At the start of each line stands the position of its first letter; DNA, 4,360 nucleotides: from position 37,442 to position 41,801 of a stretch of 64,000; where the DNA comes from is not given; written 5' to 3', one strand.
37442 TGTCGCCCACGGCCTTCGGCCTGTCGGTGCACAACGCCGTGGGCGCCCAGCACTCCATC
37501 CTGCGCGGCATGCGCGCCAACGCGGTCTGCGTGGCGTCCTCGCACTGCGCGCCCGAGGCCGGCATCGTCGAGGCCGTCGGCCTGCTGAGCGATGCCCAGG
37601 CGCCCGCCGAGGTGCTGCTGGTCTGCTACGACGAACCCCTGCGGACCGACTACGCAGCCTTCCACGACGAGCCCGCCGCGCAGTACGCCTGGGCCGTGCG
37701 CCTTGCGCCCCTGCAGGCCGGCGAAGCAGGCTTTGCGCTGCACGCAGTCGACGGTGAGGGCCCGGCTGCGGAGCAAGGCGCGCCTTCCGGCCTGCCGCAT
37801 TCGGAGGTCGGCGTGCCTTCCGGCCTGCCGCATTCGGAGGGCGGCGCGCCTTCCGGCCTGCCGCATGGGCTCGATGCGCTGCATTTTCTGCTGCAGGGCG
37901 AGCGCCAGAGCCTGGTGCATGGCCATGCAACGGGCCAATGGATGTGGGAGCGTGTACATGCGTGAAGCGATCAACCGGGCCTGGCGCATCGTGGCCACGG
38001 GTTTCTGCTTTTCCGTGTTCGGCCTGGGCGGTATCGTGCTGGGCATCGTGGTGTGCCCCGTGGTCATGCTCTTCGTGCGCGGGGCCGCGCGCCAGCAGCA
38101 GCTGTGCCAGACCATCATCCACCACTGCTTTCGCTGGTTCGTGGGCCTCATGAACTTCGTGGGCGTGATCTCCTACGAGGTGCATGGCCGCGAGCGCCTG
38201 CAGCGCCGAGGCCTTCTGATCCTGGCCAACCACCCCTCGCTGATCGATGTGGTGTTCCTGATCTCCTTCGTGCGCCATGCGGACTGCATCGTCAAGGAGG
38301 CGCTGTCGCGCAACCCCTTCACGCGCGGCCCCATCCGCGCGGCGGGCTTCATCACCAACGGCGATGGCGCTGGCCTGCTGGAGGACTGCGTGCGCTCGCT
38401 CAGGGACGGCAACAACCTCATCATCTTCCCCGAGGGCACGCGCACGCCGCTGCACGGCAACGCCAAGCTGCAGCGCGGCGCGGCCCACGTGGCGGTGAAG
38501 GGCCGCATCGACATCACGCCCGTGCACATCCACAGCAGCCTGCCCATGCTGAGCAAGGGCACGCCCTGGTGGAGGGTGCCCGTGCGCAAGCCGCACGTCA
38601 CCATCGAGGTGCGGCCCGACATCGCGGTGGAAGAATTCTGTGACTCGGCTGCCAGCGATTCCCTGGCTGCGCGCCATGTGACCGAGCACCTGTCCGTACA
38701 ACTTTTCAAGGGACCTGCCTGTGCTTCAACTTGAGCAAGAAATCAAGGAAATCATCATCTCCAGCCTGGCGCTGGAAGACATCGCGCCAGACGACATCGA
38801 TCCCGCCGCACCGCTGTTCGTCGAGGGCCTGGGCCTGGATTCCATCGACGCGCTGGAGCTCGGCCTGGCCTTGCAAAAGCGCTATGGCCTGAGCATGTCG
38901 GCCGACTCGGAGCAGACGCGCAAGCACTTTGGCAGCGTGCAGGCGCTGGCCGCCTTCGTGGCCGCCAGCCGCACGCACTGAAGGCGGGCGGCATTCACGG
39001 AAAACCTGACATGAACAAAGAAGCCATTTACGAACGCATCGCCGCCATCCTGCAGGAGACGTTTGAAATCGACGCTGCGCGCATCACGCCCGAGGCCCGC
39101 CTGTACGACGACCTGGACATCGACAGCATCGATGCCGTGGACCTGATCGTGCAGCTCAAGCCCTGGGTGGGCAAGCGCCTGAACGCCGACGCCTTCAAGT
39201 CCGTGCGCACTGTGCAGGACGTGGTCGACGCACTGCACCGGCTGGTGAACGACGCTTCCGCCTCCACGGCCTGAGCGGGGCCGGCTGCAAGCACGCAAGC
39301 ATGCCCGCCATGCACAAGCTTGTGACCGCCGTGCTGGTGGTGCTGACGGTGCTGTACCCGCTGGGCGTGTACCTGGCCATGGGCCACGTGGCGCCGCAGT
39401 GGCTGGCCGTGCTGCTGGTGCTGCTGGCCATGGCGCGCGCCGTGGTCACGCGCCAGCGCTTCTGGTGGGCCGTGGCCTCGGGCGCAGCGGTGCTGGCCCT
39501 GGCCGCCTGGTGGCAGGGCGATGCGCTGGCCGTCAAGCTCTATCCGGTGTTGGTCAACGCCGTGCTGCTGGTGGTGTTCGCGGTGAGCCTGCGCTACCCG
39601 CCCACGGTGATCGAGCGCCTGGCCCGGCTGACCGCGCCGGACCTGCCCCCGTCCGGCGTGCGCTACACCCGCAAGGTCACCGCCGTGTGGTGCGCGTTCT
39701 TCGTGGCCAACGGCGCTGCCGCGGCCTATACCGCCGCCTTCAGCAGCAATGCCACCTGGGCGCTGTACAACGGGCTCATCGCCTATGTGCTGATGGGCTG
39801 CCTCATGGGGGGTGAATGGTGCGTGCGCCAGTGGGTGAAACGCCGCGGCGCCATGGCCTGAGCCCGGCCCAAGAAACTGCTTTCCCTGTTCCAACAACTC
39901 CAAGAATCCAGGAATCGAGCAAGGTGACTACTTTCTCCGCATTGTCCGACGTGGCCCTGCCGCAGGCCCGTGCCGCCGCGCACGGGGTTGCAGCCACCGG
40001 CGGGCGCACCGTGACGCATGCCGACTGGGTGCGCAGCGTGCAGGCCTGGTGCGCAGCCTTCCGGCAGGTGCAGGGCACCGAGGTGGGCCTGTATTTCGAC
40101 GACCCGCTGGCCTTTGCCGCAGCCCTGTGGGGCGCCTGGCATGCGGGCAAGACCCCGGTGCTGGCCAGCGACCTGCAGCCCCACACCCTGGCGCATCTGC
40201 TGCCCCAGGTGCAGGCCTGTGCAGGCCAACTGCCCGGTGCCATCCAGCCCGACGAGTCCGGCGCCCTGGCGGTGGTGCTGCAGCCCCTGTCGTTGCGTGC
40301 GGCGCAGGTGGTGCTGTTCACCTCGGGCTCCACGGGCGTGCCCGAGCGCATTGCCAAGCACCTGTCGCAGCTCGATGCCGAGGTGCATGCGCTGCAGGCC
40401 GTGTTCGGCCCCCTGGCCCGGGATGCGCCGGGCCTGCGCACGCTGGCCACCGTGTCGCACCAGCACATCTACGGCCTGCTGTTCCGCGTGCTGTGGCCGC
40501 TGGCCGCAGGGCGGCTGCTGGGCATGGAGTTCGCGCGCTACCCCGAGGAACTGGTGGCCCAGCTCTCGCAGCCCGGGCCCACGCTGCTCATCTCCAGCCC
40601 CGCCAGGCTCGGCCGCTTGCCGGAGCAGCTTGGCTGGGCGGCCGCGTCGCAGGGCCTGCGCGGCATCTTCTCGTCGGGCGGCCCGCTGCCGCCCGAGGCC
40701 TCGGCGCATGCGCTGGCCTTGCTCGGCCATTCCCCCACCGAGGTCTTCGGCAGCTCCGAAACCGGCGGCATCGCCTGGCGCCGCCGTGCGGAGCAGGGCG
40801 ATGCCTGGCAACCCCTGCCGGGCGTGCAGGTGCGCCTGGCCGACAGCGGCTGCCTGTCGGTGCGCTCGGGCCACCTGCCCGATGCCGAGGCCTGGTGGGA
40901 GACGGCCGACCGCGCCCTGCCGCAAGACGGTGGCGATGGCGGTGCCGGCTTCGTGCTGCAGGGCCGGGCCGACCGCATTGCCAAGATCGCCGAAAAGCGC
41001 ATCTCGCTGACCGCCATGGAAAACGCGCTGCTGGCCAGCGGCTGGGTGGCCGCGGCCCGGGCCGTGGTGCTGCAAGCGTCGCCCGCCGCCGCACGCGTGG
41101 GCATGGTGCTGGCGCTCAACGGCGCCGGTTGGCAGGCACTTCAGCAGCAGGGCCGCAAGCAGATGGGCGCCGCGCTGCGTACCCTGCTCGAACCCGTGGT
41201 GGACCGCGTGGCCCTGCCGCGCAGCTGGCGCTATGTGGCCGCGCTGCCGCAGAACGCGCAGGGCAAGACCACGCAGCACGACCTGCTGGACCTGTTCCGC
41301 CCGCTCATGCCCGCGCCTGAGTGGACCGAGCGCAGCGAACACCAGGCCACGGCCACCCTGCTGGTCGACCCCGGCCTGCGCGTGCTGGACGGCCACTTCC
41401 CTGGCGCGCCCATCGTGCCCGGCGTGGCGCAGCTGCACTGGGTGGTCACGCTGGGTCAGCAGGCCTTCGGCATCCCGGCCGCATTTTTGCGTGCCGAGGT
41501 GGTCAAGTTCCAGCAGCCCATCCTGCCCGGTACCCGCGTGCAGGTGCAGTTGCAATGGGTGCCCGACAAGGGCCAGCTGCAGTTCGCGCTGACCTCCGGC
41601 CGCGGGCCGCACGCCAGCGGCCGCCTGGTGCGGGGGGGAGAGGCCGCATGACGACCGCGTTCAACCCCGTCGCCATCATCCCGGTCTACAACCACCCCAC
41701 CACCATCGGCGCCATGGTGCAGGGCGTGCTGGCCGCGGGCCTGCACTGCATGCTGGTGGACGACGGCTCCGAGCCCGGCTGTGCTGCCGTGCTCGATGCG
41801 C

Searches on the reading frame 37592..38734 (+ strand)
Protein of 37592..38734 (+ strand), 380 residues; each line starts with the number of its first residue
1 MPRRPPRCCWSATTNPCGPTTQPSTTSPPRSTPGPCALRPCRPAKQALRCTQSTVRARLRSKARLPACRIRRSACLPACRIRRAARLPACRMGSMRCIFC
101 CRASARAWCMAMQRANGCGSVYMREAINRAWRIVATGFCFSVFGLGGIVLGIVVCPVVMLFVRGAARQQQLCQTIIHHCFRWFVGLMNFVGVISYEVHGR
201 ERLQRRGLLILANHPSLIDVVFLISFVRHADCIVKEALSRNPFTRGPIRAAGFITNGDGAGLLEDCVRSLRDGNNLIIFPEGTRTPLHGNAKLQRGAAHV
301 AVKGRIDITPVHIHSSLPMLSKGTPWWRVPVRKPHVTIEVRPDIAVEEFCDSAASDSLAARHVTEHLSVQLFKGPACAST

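Call 22: search_protein_families(library=phrogs, proteins=[window:37592-38734:+], max_evalue=0.001)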
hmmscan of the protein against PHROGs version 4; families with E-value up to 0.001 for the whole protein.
window:37592-38734:+ (380 aa): 0 families

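Call 23: search_protein_families(library=pfam, proteins=[window:37592-38734:+], max_evalue=0.001)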
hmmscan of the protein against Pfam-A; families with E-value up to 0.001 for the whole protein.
window:37592-38734:+ (380 aa): 1 family
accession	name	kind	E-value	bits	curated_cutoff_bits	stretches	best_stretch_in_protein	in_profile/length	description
PF01553.26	Acyltransferase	-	1.3e-18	67.5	23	1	196-313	3-131/132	Acyltransferase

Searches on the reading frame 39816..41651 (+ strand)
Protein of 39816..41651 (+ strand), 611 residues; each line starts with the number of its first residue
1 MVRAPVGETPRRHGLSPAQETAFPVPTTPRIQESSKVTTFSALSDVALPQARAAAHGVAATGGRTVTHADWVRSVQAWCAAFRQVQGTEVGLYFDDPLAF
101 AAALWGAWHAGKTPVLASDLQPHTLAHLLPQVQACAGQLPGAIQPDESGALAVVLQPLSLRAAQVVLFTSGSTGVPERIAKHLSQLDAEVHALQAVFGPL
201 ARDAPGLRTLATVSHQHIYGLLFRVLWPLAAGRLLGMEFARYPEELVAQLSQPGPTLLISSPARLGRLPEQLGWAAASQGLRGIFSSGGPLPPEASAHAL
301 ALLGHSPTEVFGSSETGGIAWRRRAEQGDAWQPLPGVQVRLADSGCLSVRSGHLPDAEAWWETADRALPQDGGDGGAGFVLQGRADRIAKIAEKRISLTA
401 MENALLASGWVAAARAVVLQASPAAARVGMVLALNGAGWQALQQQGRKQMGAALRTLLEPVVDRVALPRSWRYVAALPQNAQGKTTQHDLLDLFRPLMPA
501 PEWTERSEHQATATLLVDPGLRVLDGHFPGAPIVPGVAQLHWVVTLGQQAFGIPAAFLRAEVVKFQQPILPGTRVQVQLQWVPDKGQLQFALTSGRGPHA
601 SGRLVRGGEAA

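Call 22: search_protein_families(library=phrogs, proteins=[window:39816-41651:+], max_evalue=0.001)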
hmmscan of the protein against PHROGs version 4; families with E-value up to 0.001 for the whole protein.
window:39816-41651:+ (611 aa): 0 families

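Call 23: search_protein_families(library=pfam, proteins=[window:39816-41651:+], max_evalue=0.001)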
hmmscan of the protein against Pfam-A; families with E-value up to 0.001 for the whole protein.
window:39816-41651:+ (611 aa): 4 families
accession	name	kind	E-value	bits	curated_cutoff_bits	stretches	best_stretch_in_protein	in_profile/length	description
PF00501.34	AMP-binding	-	2e-18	66.8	29.9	1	158-344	159-358/384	AMP-binding enzyme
PF22818.2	ApeI-like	-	6.5e-13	49.4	28.5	1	512-591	17-96/119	ApeI dehydratase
PF21089.3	PKS_DH_N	-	0.00015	22.1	27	1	528-594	35-102/103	Polyketide synthase dehydratase domain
PF07977.19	FabA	-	0.00071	19.7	23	0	511-582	27-111/138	FabA-like domain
